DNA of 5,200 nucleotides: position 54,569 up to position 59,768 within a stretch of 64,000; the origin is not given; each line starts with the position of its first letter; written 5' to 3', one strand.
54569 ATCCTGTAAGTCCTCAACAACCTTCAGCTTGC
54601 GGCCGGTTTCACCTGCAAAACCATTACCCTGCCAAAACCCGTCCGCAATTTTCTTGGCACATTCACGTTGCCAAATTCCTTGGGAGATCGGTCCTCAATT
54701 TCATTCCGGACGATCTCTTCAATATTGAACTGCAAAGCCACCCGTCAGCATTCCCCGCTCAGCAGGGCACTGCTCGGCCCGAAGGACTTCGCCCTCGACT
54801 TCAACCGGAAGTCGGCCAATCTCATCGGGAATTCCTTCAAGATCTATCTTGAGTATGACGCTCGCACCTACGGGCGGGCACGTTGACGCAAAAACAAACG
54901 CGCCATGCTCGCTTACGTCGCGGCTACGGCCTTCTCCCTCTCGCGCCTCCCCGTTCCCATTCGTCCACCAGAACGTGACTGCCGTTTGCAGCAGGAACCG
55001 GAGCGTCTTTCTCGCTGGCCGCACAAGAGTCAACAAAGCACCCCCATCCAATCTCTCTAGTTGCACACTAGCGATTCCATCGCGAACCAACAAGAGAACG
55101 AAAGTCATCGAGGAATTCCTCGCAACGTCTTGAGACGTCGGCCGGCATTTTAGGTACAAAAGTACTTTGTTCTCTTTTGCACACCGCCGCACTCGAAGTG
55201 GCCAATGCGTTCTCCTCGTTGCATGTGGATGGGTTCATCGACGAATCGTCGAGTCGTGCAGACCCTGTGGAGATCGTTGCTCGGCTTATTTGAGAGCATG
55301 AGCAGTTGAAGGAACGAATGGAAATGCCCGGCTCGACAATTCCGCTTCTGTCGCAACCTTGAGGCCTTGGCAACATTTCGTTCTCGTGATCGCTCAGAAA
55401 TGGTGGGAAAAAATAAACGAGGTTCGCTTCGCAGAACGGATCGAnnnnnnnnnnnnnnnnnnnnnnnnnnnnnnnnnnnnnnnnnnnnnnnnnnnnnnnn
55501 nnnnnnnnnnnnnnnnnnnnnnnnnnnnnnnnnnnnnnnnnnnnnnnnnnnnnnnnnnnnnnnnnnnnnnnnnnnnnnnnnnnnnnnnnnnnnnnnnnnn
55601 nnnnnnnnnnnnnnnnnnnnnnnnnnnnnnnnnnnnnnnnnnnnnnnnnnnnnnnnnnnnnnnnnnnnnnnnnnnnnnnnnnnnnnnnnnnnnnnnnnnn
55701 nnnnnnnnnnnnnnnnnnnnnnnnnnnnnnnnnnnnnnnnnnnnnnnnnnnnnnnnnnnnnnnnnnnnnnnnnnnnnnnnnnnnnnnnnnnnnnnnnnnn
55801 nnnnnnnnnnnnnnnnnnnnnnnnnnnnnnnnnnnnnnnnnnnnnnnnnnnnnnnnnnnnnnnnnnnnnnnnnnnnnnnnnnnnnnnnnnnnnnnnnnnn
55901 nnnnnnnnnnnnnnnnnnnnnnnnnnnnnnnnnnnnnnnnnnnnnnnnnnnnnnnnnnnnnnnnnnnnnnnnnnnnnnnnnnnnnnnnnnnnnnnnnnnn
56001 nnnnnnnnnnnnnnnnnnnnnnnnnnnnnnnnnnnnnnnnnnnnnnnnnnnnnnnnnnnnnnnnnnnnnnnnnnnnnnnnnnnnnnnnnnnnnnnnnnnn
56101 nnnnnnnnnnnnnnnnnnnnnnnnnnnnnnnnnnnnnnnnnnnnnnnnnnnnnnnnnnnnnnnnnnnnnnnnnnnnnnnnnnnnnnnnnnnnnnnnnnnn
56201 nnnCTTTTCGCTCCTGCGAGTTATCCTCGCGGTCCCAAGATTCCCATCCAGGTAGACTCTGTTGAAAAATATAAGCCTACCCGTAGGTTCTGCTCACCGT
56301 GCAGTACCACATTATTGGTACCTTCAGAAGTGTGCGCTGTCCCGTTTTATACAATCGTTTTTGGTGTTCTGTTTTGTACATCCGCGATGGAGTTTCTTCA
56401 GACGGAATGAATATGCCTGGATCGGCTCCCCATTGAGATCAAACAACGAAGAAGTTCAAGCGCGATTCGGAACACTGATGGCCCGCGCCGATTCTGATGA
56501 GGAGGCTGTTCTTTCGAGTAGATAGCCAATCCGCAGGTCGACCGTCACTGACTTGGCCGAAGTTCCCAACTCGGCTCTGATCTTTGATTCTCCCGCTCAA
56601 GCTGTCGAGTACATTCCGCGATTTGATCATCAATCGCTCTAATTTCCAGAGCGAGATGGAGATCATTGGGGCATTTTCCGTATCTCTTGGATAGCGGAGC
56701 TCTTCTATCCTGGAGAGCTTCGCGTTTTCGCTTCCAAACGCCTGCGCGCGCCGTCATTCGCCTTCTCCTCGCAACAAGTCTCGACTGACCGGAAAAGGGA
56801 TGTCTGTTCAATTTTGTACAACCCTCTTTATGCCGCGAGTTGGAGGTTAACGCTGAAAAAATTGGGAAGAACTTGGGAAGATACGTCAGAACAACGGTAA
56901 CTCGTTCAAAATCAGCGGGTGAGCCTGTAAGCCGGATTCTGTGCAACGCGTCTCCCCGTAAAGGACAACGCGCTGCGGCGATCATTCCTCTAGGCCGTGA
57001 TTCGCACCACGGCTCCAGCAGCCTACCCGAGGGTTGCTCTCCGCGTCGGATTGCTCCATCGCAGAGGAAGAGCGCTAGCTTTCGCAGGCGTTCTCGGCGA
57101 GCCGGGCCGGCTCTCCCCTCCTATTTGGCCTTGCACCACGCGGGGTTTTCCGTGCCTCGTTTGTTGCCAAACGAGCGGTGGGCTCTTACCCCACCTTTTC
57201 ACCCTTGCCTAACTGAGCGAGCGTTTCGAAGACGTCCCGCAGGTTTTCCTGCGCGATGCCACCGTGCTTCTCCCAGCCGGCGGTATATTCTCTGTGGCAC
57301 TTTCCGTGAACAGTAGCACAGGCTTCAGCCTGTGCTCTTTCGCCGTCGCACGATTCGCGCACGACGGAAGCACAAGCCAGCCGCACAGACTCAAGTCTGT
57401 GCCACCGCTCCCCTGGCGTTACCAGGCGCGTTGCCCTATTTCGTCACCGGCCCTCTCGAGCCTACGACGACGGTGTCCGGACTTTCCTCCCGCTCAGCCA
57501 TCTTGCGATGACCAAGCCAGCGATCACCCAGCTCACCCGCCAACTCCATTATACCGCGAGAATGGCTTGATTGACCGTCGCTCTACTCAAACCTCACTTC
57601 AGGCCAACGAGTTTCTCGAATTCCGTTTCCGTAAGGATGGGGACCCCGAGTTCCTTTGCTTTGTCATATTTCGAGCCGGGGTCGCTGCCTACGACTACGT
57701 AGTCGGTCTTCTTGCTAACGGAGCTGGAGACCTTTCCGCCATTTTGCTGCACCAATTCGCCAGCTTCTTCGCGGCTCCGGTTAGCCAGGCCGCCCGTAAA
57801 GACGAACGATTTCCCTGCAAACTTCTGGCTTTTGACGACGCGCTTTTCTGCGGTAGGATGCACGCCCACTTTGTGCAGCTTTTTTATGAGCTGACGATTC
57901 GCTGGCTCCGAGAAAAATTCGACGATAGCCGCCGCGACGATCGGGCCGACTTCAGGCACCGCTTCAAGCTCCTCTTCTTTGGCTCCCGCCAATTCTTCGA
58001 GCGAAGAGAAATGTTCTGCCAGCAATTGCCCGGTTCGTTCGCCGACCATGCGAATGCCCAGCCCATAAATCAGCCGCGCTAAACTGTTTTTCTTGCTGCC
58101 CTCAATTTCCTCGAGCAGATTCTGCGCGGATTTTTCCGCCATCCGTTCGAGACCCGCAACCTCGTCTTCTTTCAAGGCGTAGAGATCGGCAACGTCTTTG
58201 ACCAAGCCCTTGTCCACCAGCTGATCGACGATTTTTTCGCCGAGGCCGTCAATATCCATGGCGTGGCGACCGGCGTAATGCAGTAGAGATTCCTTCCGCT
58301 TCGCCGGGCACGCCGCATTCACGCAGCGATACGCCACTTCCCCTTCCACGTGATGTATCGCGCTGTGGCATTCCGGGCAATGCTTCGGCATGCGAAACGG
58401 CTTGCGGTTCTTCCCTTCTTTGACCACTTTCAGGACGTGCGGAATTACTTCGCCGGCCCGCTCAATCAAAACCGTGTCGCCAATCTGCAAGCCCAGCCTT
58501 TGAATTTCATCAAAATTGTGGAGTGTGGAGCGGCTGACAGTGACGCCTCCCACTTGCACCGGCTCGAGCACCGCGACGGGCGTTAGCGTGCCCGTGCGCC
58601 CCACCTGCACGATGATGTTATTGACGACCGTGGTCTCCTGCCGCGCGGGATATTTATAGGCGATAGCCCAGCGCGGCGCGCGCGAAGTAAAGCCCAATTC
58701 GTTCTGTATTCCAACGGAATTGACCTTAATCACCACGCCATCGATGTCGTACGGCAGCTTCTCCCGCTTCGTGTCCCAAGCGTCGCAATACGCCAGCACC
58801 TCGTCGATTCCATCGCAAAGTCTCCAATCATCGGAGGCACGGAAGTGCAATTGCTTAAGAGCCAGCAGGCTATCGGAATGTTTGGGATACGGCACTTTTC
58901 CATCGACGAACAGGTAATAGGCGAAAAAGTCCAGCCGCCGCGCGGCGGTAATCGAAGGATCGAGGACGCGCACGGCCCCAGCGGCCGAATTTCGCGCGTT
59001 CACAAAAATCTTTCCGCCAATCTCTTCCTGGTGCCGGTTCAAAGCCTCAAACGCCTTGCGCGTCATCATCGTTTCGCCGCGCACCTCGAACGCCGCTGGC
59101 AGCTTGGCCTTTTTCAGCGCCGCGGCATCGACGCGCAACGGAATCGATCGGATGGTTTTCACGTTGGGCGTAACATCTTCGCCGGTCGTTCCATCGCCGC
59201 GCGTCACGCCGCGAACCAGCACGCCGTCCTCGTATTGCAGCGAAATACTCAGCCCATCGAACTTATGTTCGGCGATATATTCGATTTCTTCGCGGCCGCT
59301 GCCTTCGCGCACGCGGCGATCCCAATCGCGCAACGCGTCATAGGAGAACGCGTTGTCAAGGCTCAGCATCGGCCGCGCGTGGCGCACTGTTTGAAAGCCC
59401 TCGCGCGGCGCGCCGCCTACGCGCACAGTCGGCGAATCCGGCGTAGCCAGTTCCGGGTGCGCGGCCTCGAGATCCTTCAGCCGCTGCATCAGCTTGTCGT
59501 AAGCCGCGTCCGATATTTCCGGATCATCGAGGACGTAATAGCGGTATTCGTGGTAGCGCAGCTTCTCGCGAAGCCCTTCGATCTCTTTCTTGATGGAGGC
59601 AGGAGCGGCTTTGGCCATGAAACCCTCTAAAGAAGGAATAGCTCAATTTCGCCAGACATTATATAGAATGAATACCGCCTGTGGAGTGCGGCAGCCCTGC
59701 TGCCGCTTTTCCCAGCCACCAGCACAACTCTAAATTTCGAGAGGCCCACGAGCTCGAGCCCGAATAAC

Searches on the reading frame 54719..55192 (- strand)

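Call 11: search_protein_families(library=pfam, proteins=[window:54719-55192:-])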
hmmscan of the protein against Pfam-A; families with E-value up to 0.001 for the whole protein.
window:54719-55192:- (157 aa): 1 family
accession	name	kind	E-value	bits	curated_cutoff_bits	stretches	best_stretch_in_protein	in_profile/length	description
PF07238.19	PilZ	-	5.9e-05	23.8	22.5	1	83-144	20-77/102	PilZ domain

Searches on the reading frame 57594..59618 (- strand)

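Call 11: search_protein_families(library=pfam, proteins=[window:57594-59618:-])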
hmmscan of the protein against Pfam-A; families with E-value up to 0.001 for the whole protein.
window:57594-59618:- (674 aa): 10 families
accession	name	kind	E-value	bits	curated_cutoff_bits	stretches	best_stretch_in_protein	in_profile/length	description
PF01653.23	DNA_ligase_aden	-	1.7e-92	310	27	1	74-326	3-253/253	NAD-dependent DNA ligase adenylation domain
PF03120.22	DNA_ligase_OB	-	2.5e-32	111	32.9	1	329-405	1-77/79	NAD-dependent DNA ligase OB-fold domain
PF12826.13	HHH_2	-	1.5e-23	83.1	27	1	515-578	1-64/64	Helix-hairpin-helix motif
PF00533.33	BRCT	-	8.5e-19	68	21.3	1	596-669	2-76/78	BRCA1 C Terminus (BRCT) domain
PF14520.12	HHH_5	-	1.6e-14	54.5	27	2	521-568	6-54/57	Helix-hairpin-helix domain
PF03119.21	DNA_ligase_ZBD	-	5.9e-10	39.3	25.8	1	413-439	1-27/27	NAD-dependent DNA ligase C4 zinc finger domain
PF22745.1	Nlig-Ia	-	1.5e-09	38.8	27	1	10-59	3-52/92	DNA ligase-like, N-terminal NAD+-binding domain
PF12738.14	PTCB-BRCT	-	1e-08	35.5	22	1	610-663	7-60/63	twin BRCT domain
PF00633.29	HHH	-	3.7e-05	23.8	24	1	540-568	2-30/30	Helix-hairpin-helix motif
PF16589.12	BRCT_2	-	9.4e-05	23.1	27.3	1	600-663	3-66/86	BRCT domain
